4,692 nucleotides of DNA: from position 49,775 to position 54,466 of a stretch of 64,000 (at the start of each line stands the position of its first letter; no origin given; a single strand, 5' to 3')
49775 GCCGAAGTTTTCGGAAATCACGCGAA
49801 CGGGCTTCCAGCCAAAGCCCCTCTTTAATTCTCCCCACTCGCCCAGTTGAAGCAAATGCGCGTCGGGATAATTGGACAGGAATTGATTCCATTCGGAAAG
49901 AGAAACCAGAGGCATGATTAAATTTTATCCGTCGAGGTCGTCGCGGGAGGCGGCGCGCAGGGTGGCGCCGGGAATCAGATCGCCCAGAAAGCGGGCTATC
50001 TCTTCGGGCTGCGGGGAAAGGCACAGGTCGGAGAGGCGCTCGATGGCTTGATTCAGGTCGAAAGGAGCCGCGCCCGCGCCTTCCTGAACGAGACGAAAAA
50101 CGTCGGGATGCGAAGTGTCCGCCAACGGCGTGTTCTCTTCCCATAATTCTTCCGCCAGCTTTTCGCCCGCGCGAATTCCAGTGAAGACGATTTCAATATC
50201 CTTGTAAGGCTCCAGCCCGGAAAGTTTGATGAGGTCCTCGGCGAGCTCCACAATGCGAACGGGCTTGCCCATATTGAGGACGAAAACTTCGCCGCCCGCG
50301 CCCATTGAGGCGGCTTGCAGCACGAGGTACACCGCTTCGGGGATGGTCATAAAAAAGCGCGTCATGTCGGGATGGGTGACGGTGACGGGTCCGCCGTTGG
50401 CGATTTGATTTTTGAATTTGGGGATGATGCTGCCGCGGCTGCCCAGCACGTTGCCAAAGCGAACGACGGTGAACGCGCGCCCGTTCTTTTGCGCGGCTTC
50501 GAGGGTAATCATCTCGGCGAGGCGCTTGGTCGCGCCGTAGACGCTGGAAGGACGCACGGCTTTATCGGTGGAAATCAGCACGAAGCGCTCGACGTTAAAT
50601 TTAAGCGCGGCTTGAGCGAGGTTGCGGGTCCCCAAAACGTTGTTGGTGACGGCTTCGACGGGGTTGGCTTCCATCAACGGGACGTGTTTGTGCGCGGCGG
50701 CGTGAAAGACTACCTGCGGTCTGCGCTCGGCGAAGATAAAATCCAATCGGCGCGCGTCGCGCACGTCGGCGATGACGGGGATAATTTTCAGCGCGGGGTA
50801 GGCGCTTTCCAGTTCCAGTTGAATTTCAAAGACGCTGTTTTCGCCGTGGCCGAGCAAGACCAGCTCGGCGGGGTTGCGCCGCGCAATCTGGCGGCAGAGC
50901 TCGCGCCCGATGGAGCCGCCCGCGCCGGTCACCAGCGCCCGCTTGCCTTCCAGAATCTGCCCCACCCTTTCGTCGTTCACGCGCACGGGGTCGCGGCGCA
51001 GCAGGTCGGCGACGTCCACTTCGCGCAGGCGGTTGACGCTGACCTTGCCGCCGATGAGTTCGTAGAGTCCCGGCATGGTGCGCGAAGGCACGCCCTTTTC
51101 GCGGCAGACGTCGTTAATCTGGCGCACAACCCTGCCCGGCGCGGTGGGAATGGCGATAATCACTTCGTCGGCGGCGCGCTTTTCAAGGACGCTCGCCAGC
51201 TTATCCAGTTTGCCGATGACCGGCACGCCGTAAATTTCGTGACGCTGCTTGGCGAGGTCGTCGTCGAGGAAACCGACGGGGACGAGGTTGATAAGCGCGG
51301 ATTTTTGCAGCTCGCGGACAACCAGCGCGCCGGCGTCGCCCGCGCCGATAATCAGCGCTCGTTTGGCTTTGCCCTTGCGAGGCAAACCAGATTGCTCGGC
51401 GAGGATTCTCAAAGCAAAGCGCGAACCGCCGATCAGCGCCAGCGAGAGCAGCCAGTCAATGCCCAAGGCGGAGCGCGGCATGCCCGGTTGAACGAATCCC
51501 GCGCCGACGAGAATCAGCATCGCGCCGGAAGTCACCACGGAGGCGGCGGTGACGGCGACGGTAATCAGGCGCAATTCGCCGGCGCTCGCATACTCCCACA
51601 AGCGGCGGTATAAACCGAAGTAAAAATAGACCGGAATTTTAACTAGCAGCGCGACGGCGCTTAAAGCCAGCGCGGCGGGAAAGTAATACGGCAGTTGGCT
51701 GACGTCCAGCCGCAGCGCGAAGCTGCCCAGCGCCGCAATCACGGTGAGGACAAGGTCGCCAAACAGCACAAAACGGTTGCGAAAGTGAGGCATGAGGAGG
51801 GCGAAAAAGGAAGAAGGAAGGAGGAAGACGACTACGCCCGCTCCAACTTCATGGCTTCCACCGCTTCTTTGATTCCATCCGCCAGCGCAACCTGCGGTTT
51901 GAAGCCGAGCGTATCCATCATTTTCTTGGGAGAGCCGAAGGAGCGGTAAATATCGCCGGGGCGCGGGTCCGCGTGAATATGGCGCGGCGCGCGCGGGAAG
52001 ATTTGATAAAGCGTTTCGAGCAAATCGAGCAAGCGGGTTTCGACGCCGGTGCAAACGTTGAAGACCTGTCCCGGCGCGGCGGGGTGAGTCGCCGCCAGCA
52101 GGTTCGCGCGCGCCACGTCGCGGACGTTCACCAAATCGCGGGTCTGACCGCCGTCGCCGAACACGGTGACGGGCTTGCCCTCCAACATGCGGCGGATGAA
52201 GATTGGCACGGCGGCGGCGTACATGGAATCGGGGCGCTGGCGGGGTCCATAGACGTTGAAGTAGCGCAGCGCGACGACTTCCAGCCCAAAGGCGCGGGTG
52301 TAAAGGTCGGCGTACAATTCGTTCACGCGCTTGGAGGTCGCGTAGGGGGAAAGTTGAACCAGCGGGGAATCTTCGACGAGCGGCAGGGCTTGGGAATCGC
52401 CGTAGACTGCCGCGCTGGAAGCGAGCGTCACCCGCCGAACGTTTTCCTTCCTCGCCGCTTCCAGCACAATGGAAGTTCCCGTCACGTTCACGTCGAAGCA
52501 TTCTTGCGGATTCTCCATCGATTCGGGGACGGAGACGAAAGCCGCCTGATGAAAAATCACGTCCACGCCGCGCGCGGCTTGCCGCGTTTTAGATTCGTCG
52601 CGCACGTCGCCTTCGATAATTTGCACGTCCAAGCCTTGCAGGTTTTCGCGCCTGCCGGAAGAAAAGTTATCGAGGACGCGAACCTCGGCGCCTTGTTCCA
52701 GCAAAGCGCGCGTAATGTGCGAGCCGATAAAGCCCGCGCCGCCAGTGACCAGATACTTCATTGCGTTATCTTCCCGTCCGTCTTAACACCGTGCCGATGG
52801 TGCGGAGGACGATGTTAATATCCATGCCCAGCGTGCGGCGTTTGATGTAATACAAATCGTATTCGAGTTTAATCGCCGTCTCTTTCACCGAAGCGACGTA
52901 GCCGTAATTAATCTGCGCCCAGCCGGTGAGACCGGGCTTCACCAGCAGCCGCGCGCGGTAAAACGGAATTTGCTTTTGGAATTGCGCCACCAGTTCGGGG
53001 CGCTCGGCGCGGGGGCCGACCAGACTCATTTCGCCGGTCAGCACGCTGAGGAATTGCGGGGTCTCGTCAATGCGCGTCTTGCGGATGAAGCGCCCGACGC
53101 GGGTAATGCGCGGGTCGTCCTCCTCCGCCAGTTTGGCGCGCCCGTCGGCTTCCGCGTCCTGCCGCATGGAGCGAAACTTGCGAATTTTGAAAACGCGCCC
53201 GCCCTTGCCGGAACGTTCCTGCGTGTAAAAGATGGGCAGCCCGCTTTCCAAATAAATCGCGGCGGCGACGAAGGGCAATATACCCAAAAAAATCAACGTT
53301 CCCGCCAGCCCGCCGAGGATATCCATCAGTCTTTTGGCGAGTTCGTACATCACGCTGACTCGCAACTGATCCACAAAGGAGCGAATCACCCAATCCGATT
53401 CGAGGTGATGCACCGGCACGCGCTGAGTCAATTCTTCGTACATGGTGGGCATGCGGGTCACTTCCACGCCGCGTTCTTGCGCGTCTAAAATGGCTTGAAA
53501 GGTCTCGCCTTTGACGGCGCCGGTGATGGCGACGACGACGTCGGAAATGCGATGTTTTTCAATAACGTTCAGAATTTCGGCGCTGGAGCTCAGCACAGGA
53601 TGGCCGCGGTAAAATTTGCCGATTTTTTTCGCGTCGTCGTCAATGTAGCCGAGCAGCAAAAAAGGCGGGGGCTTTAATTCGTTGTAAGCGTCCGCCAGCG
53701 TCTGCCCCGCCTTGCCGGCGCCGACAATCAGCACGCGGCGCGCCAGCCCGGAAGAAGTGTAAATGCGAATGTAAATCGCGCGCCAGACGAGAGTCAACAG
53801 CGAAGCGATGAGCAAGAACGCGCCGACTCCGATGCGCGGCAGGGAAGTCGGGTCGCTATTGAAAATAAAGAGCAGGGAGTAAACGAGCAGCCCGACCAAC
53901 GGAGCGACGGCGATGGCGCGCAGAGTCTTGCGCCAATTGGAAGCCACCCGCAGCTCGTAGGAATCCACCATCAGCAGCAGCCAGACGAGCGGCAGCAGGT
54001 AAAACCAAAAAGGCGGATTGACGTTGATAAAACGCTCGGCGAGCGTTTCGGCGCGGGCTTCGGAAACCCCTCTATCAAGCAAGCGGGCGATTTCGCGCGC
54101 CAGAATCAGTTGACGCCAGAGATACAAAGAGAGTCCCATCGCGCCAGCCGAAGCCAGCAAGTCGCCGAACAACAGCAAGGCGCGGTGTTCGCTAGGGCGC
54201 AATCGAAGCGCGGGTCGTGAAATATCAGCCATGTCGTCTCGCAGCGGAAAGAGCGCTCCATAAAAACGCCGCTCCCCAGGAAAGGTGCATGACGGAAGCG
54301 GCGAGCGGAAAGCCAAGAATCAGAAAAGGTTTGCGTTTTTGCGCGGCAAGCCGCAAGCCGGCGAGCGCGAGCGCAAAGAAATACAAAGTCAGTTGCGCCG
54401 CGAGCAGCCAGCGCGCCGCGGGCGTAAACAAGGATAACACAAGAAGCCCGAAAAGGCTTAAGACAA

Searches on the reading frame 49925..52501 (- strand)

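Call 27: search_protein_families(library=ncbifam, proteins=[window:49925-52501:-], max_evalue=1e-25)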
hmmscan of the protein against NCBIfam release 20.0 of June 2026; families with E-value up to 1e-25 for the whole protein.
window:49925-52501:- (858 aa): 2 families
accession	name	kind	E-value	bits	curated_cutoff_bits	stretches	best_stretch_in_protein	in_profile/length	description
TIGR03589.1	PseB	equivalog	5.8e-58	196.4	407.75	1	517-800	2-275/324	UDP-N-acetylglucosamine 4,6-dehydratase (inverting)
TIGR04130.1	FnlA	equivalog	3e-44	151.3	730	1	518-803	3-281/337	UDP-N-acetylglucosamine 4,6-dehydratase/5-epimerase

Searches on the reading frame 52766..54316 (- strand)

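Call 27: search_protein_families(library=ncbifam, proteins=[window:52766-54316:-], max_evalue=1e-25)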
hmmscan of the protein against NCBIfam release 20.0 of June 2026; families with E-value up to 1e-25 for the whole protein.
window:52766-54316:- (516 aa): 9 families
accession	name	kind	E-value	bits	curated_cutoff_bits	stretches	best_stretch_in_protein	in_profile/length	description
TIGR03025.1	EPS_sugtrans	subfamily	9e-108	361.3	295.55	1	102-515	32-443/445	exopolysaccharide biosynthesis polyprenyl glycosylphosphotransferase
TIGR03013.1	EpsB_2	subfamily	2.5e-101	339.9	393.35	1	106-515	38-441/443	TIGR03013 family XrtA/PEP-CTERM system glycosyltransferase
TIGR03023.1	WcaJ_sugtrans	equivalog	3.5e-87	293.6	410.75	1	108-512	38-448/453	undecaprenyl-phosphate glucose phosphotransferase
TIGR03022.1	WbaP_sugtrans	subfamily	1.9e-55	189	403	1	52-515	5-454/456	undecaprenyl-phosphate galactose phosphotransferase WbaP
NF050817.1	PolSacchBiosHfsE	equivalog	2.1e-45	155.3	750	1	112-511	60-460/467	polysaccharide biosynthesis protein HfsE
NF041877.1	EPS_EpsZ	equivalog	5.2e-43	147.3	800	1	120-514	62-456/459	exopolysaccharide biosynthesis polyisoprenyl-phosphate hexose-1-phosphate transferase EpsZ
NF007518.0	PRK10124.1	equivalog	1.8e-42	145.7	684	1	189-507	140-454/464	undecaprenyl-phosphate glucose phosphotransferase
NF052601.1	undeca_RfbP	equivalog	6.6e-37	127.1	330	1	319-511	36-236/244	undecaprenyl-phosphate galactose phosphotransferase family protein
NF011751.0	PRK15204.1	equivalog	1.1e-26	93.5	907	1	171-515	124-474/476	undecaprenyl-phosphate galactose phosphotransferase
